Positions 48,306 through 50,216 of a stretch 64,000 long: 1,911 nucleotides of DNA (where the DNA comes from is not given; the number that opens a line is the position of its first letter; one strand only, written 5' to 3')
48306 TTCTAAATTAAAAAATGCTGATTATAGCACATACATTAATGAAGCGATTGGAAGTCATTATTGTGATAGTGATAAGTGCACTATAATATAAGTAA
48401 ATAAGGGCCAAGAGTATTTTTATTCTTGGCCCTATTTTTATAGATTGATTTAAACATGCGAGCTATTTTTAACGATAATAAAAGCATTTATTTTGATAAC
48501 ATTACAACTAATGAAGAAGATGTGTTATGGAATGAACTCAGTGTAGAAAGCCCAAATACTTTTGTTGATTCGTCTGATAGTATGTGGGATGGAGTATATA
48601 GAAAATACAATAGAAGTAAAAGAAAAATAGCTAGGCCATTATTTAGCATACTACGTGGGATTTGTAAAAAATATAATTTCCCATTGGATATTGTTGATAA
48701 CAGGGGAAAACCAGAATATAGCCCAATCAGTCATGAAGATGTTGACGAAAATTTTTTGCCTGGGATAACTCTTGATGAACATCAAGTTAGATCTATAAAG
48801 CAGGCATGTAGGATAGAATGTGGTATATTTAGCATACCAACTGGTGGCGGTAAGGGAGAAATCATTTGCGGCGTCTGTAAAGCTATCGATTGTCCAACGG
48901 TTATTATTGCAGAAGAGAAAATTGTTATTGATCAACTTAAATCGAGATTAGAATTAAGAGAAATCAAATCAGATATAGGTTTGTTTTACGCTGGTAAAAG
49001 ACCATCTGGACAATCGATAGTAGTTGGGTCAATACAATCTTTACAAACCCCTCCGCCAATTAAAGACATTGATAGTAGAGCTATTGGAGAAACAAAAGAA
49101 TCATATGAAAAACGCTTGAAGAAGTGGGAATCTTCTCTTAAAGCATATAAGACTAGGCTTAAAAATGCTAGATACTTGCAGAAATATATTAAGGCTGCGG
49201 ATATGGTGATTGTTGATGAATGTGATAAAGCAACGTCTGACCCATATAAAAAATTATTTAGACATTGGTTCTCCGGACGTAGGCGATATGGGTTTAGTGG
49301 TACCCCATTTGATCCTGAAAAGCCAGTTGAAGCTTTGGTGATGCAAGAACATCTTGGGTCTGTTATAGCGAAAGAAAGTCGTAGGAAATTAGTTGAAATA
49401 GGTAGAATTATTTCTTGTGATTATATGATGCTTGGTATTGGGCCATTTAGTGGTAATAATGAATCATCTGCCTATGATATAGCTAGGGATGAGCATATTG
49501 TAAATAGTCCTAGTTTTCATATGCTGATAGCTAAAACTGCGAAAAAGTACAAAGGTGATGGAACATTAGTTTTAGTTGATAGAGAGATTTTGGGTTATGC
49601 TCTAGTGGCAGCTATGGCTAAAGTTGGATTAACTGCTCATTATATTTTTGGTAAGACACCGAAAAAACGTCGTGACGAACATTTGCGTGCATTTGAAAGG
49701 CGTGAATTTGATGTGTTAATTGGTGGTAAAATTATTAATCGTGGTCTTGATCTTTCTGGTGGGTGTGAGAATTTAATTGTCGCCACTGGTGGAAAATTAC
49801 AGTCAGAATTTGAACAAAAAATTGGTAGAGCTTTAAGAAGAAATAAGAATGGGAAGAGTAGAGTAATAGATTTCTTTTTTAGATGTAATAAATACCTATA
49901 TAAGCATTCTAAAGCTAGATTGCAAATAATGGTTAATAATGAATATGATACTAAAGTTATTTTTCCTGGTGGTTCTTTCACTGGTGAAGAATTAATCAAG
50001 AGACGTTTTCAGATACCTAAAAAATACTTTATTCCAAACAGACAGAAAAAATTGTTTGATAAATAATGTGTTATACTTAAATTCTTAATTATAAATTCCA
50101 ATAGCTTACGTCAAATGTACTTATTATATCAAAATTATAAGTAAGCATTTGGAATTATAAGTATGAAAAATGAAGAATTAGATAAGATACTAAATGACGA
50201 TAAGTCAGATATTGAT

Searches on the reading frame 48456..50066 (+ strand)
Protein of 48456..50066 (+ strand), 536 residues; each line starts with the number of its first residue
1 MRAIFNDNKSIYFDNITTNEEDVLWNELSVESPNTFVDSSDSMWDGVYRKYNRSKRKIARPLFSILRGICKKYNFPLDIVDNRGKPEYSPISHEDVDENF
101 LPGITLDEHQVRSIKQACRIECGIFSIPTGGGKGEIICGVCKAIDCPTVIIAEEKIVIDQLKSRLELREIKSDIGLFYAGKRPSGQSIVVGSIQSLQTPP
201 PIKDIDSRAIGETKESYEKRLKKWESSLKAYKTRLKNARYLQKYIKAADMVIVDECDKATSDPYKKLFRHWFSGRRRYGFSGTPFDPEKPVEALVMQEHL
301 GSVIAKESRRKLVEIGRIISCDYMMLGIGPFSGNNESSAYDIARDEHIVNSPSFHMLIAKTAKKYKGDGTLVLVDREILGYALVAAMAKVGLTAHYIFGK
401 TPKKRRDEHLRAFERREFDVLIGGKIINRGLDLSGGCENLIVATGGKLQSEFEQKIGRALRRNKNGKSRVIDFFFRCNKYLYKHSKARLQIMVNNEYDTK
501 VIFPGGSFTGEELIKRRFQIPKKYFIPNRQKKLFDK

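Call 7: search_protein_families(library=pfam, proteins=[window:48456-50066:+], max_evalue=0.01)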
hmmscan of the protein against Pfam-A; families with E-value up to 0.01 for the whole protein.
window:48456-50066:+ (536 aa): 4 families
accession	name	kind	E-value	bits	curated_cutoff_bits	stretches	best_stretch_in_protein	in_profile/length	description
PF04851.21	ResIII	-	4.6e-11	43.3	22.5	1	108-285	6-163/164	Type III restriction enzyme, res subunit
PF00271.37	Helicase_C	-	1.8e-08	35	23.5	1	386-462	33-109/110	Helicase conserved C-terminal domain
PF16203.11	ERCC3_RAD25_C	-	3.4e-05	23.7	27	1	365-502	58-195/248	ERCC3/RAD25/XPB C-terminal helicase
PF18766.7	SWI2_SNF2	-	0.0048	17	26.7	0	244-289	113-160/221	SWI2/SNF2 ATPase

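Call 8: search_protein_families(library=phrogs, proteins=[window:48456-50066:+], max_evalue=0.01)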
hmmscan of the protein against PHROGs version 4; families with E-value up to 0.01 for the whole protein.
window:48456-50066:+ (536 aa): 4 families
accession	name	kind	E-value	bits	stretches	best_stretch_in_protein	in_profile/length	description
phrog_16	-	DNA, RNA and nucleotide metabolism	4.1e-51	175.2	1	72-494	249-613/986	DNA helicase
phrog_9690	-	DNA, RNA and nucleotide metabolism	5.2e-28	98.9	1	230-502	26-302/306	DNA helicase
phrog_16259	-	DNA, RNA and nucleotide metabolism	6.3e-08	33.2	1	24-197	26-215/330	DNA helicase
phrog_14619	-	DNA, RNA and nucleotide metabolism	0.00057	20.5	1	43-248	50-267/314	DNA helicase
